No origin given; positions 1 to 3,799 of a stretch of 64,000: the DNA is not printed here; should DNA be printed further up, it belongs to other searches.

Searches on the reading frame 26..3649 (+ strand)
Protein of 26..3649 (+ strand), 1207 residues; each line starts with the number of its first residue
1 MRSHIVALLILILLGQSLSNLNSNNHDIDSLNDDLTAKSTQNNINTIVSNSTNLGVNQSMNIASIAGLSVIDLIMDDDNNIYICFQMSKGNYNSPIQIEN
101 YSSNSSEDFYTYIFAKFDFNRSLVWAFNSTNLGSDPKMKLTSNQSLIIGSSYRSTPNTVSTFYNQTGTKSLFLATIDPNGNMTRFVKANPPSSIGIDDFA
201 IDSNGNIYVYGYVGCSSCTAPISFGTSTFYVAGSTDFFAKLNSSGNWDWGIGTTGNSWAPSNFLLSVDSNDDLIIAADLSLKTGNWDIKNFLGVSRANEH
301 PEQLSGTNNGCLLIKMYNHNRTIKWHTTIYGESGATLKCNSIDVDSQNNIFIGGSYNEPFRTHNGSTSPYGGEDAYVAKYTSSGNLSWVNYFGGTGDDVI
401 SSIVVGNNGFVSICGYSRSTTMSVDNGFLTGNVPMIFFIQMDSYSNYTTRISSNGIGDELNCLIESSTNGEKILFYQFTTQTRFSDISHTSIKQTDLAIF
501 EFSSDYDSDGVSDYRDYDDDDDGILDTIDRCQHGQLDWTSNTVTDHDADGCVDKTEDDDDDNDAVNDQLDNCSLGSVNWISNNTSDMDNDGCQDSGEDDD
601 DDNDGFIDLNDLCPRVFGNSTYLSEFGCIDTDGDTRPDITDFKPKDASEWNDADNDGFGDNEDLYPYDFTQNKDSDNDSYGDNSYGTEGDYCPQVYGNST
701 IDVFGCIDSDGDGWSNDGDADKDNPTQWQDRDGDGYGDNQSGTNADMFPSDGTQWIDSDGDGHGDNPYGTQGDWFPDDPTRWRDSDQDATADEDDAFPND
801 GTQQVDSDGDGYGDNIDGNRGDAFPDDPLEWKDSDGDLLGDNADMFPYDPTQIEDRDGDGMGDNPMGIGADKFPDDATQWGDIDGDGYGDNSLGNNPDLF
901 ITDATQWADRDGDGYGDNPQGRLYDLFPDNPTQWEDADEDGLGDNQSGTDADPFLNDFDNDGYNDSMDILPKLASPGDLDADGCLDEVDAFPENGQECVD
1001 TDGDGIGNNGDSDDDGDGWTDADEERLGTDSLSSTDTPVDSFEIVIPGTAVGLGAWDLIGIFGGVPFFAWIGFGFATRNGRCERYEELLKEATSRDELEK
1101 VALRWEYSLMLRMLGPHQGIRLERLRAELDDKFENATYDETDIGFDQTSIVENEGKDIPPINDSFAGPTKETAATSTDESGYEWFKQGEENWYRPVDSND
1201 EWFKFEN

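Call 4: search_protein_families(library=pfam, proteins=[window:26-3649:+], max_evalue=0.01)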
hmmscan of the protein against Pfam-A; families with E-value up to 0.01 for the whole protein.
window:26-3649:+ (1207 aa): 1 family
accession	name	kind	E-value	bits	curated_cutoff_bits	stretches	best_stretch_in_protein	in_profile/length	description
PF06739.17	SBBP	-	7e-06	26.3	20.5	1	327-358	3-34/38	Beta-propeller repeat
